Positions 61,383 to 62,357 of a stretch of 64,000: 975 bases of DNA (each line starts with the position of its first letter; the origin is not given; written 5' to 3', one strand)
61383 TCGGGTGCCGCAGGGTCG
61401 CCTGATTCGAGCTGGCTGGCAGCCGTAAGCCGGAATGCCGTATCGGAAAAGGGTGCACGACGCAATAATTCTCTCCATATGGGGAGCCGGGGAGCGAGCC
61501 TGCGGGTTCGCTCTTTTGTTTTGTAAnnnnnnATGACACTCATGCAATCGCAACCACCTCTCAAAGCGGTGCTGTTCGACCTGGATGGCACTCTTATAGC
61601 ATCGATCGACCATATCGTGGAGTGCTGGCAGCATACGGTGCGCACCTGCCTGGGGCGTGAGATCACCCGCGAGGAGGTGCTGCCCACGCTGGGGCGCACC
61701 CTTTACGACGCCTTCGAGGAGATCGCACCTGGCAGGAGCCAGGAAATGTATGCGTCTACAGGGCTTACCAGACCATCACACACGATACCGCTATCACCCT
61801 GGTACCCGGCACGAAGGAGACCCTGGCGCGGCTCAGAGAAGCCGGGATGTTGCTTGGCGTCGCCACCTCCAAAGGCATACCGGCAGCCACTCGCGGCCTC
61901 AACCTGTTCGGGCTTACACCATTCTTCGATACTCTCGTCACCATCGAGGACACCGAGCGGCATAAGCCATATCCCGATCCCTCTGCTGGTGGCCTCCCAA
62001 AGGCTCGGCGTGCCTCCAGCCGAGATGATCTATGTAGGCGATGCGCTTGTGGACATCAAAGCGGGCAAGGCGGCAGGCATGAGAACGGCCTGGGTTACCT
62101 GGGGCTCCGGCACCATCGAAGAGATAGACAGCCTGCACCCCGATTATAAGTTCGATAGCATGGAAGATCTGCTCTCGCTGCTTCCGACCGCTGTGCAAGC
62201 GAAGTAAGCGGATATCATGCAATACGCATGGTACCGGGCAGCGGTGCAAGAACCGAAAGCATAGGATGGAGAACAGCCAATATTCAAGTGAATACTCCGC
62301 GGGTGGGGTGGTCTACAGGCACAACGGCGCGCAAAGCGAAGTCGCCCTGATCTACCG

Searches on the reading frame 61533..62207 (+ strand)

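Call 85: search_protein_families(library=pfam, proteins=[window:61533-62207:+], max_evalue=0.001)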
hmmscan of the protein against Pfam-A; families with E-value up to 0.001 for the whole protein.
window:61533-62207:+ (224 aa): 4 families
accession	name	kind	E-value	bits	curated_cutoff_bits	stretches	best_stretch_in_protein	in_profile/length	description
PF13419.12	HAD_2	-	2.5e-18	67.2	23.8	2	13-68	1-57/178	Haloacid dehalogenase-like hydrolase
PF00702.32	Hydrolase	-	6.9e-12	46.6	26.4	1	149-182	158-191/191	haloacid dehalogenase-like hydrolase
PF13242.12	Hydrolase_like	-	1.4e-09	38.2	22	1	153-213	12-75/75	HAD-hyrolase-like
PF12710.13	HAD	-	0.00026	21.9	27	0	13-63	1-56/189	haloacid dehalogenase-like hydrolase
